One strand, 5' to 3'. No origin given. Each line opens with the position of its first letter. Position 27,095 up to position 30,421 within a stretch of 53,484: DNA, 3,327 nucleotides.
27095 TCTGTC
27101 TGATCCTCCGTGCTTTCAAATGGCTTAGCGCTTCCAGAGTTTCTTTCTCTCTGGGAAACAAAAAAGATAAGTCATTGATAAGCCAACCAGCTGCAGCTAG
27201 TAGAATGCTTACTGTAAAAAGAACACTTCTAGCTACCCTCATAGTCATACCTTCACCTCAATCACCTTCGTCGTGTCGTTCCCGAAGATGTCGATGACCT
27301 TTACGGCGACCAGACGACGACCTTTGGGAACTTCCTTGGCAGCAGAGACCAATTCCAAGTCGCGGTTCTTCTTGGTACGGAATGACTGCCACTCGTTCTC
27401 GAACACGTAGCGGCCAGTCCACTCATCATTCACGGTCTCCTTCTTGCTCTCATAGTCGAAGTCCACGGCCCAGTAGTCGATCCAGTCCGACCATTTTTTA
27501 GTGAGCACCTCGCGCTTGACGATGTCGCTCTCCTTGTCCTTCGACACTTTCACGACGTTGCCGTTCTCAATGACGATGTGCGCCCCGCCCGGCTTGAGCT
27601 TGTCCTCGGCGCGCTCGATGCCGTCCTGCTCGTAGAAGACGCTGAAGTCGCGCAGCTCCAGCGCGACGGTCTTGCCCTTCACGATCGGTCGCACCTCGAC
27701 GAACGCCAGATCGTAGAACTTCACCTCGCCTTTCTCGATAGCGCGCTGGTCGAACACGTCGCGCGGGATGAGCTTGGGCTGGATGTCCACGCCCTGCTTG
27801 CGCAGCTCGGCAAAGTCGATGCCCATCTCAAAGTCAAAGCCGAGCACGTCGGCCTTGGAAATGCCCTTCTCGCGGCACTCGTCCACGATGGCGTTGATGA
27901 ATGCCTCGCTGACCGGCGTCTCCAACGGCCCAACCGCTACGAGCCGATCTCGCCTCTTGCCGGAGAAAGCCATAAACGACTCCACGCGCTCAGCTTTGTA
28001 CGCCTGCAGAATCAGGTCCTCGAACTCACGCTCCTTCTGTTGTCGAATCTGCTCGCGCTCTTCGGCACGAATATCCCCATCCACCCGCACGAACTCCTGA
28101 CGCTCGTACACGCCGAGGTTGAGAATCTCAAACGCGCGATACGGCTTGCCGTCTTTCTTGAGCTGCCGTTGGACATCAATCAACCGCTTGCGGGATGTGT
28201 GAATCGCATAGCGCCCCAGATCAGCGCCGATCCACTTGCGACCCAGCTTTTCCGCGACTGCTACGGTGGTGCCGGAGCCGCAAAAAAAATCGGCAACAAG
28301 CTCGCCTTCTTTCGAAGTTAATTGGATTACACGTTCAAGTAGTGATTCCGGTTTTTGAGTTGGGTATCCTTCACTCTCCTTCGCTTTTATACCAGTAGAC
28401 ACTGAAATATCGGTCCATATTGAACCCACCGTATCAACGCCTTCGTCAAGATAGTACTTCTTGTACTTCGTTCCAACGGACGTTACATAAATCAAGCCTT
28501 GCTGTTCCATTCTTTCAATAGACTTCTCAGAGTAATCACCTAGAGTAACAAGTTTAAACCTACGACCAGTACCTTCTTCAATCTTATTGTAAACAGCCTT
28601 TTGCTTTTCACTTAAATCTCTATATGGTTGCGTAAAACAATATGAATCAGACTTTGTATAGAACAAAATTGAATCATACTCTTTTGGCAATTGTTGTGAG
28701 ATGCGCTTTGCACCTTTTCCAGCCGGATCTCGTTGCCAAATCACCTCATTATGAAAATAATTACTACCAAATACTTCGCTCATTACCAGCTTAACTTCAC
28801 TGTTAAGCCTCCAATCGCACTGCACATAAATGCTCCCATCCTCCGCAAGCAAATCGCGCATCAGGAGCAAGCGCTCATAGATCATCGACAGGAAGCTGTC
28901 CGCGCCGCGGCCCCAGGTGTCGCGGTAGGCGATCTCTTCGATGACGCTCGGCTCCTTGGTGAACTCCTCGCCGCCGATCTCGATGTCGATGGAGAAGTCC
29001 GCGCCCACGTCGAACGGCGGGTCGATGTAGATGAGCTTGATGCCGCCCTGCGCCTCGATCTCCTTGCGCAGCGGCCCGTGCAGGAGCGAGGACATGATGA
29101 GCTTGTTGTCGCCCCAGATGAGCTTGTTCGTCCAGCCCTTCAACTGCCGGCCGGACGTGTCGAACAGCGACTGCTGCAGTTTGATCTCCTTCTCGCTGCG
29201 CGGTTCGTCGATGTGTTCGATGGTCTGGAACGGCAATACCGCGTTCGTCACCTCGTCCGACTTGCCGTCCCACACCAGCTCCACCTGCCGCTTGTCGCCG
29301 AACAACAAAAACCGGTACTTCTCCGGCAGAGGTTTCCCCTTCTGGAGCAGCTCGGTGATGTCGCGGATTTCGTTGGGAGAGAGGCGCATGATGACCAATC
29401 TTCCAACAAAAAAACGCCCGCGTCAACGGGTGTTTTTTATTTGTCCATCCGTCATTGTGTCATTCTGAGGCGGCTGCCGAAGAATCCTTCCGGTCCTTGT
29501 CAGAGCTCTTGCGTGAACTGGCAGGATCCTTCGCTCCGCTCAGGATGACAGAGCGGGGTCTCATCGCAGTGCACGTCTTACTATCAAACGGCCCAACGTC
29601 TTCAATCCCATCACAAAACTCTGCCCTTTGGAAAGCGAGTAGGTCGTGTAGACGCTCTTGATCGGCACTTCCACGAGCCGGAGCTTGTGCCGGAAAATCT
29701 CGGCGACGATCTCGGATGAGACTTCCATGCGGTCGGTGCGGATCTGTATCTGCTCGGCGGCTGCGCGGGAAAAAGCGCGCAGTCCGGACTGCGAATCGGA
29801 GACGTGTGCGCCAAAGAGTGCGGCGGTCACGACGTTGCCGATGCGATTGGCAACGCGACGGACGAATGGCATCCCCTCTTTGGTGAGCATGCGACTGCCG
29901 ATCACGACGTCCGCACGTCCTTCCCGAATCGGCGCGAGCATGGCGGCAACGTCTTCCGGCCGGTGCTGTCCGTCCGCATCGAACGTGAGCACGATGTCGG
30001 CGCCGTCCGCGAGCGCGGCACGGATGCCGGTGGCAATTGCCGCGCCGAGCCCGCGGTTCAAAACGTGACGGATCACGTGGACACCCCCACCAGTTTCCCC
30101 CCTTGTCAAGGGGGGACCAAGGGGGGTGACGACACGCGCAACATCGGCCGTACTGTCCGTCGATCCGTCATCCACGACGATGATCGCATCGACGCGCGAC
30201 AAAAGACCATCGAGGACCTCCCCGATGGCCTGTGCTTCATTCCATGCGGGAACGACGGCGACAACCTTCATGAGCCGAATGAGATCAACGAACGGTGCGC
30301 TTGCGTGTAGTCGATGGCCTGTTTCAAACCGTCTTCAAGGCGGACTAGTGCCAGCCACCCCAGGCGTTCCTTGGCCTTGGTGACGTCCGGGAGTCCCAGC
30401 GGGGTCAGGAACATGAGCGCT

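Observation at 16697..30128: About 45-nt GC-rich palindromic element (family D) inserted in frame in three, possibly four, sites of unrelated coding sequences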

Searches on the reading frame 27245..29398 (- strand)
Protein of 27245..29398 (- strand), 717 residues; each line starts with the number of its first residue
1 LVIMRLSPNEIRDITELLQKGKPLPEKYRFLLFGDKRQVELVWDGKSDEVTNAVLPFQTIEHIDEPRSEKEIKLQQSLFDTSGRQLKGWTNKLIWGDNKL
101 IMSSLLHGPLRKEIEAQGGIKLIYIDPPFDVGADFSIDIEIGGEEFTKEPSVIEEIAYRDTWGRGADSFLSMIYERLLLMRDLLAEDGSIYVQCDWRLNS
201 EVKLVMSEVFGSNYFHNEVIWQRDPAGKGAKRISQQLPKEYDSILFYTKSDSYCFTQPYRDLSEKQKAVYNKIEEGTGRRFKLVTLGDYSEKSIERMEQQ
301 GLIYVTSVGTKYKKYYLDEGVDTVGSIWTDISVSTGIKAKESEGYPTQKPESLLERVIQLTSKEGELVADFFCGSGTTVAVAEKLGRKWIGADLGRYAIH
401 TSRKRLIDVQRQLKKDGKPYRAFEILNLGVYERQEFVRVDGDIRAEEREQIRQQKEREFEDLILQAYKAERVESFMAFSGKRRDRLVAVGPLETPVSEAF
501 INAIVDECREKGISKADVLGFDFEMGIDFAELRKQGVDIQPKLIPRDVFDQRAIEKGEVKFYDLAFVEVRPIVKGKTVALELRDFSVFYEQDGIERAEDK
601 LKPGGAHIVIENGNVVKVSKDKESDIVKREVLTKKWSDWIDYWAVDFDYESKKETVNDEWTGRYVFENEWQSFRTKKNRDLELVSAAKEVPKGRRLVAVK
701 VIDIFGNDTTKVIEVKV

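Call 56: search_protein_families(library=pfam, proteins=[window:27245-29398:-], max_evalue=0.001)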
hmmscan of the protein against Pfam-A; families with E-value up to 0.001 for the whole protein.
window:27245-29398:- (717 aa): 1 family
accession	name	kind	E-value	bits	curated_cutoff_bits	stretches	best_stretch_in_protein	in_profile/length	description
PF01555.25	N6_N4_Mtase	-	8e-43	147.4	26.7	1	120-401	1-218/221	DNA methylase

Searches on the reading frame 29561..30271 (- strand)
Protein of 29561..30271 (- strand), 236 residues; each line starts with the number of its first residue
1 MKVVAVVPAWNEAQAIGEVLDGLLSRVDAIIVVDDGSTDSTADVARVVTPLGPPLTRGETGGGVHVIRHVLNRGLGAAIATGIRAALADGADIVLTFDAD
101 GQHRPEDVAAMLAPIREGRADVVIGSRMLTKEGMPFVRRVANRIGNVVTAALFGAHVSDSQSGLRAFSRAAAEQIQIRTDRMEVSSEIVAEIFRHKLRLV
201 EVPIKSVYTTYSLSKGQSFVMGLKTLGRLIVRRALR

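Call 21: search_protein_families(library=pfam, proteins=[window:29561-30271:-])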
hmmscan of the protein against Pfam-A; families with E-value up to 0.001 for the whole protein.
window:29561-30271:- (236 aa): 2 families
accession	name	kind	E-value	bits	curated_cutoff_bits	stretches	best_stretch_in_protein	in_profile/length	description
PF00535.33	Glycos_transf_2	-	5.9e-29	101.6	23.3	1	6-175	3-167/168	Glycosyl transferase family 2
PF13641.12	Glyco_tranf_2_3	-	2.2e-06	28.3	27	1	4-94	4-99/230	Glycosyltransferase like family 2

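Call 22: find_homologous_proteins(query=window:29561-30268:-, max_evalue=1e-10)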
Query window:29561-30268:- (235 aa): 5439 proteins with E <= 1e-10 among 8000 candidates; the best 120 are listed.
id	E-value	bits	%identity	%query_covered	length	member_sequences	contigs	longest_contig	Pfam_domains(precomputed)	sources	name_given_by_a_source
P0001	3.5e-136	470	97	100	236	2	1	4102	PF00535.33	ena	-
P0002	5.3e-112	391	85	100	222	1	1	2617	PF00535.33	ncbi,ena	-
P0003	3.5e-111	388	84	100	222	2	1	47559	PF13641.13,PF00535.33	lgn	-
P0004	3.2e-110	385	83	100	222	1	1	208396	PF13641.13,PF00535.33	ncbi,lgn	-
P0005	2.7e-106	372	80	100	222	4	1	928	PF13641.13,PF00535.33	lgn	-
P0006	7.7e-102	358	76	100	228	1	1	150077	PF00535.33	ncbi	-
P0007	9.4e-101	354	76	100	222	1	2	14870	PF00535.33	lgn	-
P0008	1.8e-90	321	71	98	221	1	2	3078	PF00535.33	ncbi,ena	-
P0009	8.4e-88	312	69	97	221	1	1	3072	PF00535.33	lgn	-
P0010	5.8e-87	309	68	98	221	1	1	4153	PF00535.33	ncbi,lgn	-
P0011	9.1e-82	292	63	98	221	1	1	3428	PF00535.33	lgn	-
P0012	1.3e-79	285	60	98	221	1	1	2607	PF00535.33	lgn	-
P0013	5.7e-79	283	62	100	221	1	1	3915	PF00535.33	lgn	-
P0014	1.3e-78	282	63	98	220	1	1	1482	PF00535.33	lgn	-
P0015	4.3e-78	280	64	98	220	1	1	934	PF00535.33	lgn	-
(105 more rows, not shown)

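Call 24: find_encoding_contigs(protein=P0004, flank=10000, max_places=2)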
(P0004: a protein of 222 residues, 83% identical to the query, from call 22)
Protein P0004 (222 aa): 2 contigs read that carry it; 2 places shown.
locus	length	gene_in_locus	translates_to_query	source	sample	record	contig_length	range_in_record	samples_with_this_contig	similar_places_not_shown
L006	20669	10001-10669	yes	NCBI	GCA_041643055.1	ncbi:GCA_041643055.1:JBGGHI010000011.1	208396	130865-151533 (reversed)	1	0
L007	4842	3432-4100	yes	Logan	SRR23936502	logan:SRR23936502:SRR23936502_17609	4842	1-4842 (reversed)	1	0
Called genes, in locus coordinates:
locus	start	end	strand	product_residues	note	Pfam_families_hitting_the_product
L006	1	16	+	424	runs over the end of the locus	-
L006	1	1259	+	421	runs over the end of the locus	PF14512:TM1586_NiRdase (weak), PF00881:Nitroreductase, PF13489:Methyltransf_23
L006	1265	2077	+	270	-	PF01066:CDP-OH_P_transf (weak)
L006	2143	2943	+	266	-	PF03721:UDPG_MGDP_dh_N, PF00984:UDPG_MGDP_dh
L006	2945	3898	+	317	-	PF00106:adh_short (faint), PF01073:3Beta_HSD, PF01370:Epimerase, PF02719:Polysacc_synt_2, PF04321:RmlD_sub_bind, PF07993:NAD_binding_4 (faint), PF13460:NAD_binding_10, PF16363:GDP_Man_Dehyd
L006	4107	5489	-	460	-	PF02397:Bac_transf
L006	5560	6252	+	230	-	PF13424:TPR_12 (faint), PF14559:TPR_19 (faint), PF13431:TPR_17 (faint), PF00515:TPR_1 (faint), PF07719:TPR_2 (faint), PF13181:TPR_8 (faint), PF13374:TPR_10 (faint), PF13428:TPR_14 (weak)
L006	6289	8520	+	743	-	PF00082:Peptidase_S8, PF01839:FG-GAP (faint), PF13517:FG-GAP_3 (weak)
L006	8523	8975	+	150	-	PF04138:GtrA_DPMS_TM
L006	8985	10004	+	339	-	PF04321:RmlD_sub_bind (weak), PF01073:3Beta_HSD, PF01370:Epimerase, PF02719:Polysacc_synt_2, PF07993:NAD_binding_4, PF16363:GDP_Man_Dehyd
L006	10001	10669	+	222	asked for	PF00535:Glycos_transf_2, PF13641:Glyco_tranf_2_3 (weak)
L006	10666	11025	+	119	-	PF10066:DUF2304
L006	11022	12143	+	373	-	PF00535:Glycos_transf_2, PF13641:Glyco_tranf_2_3, PF13704:Glyco_tranf_2_4 (weak), PF13632:Glyco_trans_2_3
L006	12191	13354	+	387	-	PF08323:Glyco_transf_5 (faint), PF20706:GT4-conflict, PF13439:Glyco_transf_4, PF13579:Glyco_trans_4_4, PF00534:Glycos_transf_1, PF13692:Glyco_trans_1_4, PF13524:Glyco_trans_1_2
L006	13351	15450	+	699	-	PF13439:Glyco_transf_4, PF13579:Glyco_trans_4_4, PF00534:Glycos_transf_1, PF13692:Glyco_trans_1_4, PF08241:Methyltransf_11, PF08242:Methyltransf_12 (weak), PF13649:Methyltransf_25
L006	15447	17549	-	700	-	-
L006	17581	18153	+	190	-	PF01066:CDP-OH_P_transf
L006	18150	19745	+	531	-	PF13231:PMT_2 (weak)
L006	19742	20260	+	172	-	-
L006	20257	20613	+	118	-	-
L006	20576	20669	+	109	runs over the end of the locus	-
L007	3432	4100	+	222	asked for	PF00535:Glycos_transf_2, PF13641:Glyco_tranf_2_3 (weak)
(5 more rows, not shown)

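Call 25: find_encoding_contigs(protein=P0003, flank=10000, max_places=2)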
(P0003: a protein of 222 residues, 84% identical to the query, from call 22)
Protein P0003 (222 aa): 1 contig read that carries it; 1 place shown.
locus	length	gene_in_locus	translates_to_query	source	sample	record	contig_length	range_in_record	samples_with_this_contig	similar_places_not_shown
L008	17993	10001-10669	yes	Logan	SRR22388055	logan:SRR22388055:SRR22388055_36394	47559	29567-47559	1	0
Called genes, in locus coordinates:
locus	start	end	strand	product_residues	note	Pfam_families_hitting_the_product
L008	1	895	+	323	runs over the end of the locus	PF14354:Lar_restr_allev (weak), PF13489:Methyltransf_23, PF07021:MetW (weak), PF08241:Methyltransf_11, PF08242:Methyltransf_12, PF13649:Methyltransf_25, PF13847:Methyltransf_31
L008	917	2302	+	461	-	-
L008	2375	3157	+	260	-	PF03721:UDPG_MGDP_dh_N, PF00984:UDPG_MGDP_dh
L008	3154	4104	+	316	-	PF00106:adh_short (faint), PF01073:3Beta_HSD, PF01370:Epimerase, PF02719:Polysacc_synt_2, PF04321:RmlD_sub_bind, PF07993:NAD_binding_4 (faint), PF13460:NAD_binding_10, PF16363:GDP_Man_Dehyd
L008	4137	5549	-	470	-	PF13727:CoA_binding_3, PF02397:Bac_transf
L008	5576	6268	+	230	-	PF13428:TPR_14 (faint), PF20308:TPR-S (faint), PF13431:TPR_17 (faint), PF00515:TPR_1 (faint), PF13374:TPR_10 (faint), PF13429:TPR_15 (weak), PF13176:TPR_7 (faint), PF07719:TPR_2 (faint)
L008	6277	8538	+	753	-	PF00082:Peptidase_S8, PF13517:FG-GAP_3 (faint), PF01839:FG-GAP (faint)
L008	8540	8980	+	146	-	PF04138:GtrA_DPMS_TM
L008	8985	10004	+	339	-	PF04321:RmlD_sub_bind, PF01073:3Beta_HSD, PF01370:Epimerase, PF02719:Polysacc_synt_2, PF16363:GDP_Man_Dehyd, PF07993:NAD_binding_4 (weak)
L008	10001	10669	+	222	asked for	PF00535:Glycos_transf_2, PF13641:Glyco_tranf_2_3 (faint)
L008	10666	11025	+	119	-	PF10066:DUF2304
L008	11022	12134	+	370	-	PF00535:Glycos_transf_2, PF13641:Glyco_tranf_2_3, PF13704:Glyco_tranf_2_4 (weak), PF13632:Glyco_trans_2_3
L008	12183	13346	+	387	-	PF13439:Glyco_transf_4, PF13579:Glyco_trans_4_4, PF20706:GT4-conflict (weak), PF00534:Glycos_transf_1, PF13692:Glyco_trans_1_4, PF13524:Glyco_trans_1_2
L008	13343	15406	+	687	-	PF13439:Glyco_transf_4, PF13579:Glyco_trans_4_4, PF00534:Glycos_transf_1, PF13692:Glyco_trans_1_4, PF13489:Methyltransf_23 (weak), PF08241:Methyltransf_11, PF08242:Methyltransf_12, PF13649:Methyltransf_25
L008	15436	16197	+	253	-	-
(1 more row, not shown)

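Call 26: find_encoding_contigs(protein=P0001, flank=10000, max_places=2)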
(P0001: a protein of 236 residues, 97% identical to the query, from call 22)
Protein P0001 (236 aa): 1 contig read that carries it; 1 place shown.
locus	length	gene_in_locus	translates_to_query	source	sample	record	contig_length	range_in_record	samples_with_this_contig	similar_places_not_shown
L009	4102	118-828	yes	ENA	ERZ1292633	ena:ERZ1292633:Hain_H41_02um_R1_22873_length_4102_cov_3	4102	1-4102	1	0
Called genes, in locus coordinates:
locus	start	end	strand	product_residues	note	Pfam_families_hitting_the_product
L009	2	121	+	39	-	?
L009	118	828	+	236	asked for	PF00535:Glycos_transf_2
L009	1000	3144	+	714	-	PF01555:N6_N4_Mtase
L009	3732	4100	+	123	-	?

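Call 63: predict_structure(alignment_id=A1)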
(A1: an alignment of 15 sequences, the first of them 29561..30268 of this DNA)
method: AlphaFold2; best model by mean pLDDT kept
length: 235 residues; sequences in the alignment: 15
mean_pLDDT: 77.4   pTM: 0.78
mean pLDDT of the five models: 77.4, 77.3, 76.9, 72.5, 61.9
residues with pLDDT >= 90: 65; 70-90: 90; 50-70: 65; < 50: 15
segments of 3 or more residues with pLDDT < 50: 49-60
pLDDT, mean of each block of 10 residues (from residue 1): 86 78 90 73 64 45 75 79 92 89 89 97 81 72 74 69 91 81 78 92 70 53 65 68
secondary structure, 60 per line:
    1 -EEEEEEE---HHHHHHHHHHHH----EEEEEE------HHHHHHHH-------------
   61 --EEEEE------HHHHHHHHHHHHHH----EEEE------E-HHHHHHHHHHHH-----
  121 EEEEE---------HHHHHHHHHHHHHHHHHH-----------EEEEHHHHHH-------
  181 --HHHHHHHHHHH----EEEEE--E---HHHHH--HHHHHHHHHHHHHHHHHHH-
elements in order: E2-8 H12-23 E28-33 H40-47 E63-67 H74-87 E92-95 H104-115 E121-125 H135-152 E164-167 H168-173 H183-193 E198-202 H209-213 H216-234
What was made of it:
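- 30083..30127 (-): Intact family-D element in the GT2, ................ Inner hairpin 30097-30115. In the AF2 model it is a coil with pLDDT <50 (call 63).
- On Rickettsia palindromic elements (RPE): In the GT2 model the insert is a coil with pLDDT <50 between a helix and a strand (call 63).
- AF2 places the GT2 insert in a coil with pLDDT <50 (call 63). The GT2 insert is modelled as a disordered coil (call 63).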

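Call 78: search_solved_structures(query=window:29561-30268:-, max_evalue=1e-10, show_alignments=2)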
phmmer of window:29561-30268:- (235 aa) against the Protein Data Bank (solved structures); distinct sequences matched with E-value up to 1e-10: 3.
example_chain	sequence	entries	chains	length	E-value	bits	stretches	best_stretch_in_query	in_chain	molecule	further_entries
9bhc_C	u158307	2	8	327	3.1e-11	46.8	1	1-214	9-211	Undecaprenyl-phosphate 4-deoxy-4-formamido-L-arabinose transferase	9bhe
5mlz_A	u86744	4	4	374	4.1e-11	46.4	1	1-204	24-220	Dolichol monophosphate mannose synthase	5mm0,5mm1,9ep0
8vxh_A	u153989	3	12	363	4.1e-11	46.4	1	1-214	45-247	Undecaprenyl-phosphate 4-deoxy-4-formamido-L-arabinose transferase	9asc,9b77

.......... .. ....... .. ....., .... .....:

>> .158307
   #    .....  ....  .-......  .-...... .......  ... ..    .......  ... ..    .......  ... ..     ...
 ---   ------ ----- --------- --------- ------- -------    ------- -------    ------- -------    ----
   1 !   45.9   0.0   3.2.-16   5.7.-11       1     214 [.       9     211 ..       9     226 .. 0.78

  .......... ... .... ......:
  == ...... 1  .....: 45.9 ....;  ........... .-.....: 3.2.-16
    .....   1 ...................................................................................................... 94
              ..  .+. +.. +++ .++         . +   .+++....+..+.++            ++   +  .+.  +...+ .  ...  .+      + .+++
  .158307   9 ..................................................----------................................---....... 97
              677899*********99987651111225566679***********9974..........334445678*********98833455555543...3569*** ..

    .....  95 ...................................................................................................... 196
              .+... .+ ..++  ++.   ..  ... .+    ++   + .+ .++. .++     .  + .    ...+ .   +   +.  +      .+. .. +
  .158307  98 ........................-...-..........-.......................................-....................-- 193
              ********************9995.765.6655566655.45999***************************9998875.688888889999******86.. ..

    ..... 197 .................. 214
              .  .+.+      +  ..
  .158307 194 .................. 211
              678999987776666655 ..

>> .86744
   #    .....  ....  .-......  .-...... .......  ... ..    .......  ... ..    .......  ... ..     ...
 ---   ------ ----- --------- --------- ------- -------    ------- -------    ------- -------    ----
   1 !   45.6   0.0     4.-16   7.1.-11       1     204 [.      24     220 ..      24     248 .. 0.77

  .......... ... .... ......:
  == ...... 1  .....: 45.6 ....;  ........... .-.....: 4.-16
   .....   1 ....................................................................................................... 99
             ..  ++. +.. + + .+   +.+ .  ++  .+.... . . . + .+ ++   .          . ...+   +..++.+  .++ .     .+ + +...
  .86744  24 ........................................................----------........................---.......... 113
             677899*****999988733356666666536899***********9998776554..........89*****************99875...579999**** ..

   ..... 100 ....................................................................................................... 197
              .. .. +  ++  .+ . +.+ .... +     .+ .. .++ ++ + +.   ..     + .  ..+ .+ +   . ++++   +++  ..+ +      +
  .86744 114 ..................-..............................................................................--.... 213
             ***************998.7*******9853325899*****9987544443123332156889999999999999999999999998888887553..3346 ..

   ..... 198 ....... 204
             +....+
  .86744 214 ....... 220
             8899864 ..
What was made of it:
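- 30083..30127 (-): Solved ArnC and DPMS show a 10-residue gap at this position (call 78).
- On Rickettsia palindromic elements (RPE): Solved homologues have a gap there (call 78).
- Solved ArnC (9bhc) and DPMS (5mlz) have a 10-residue gap there (call 78).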
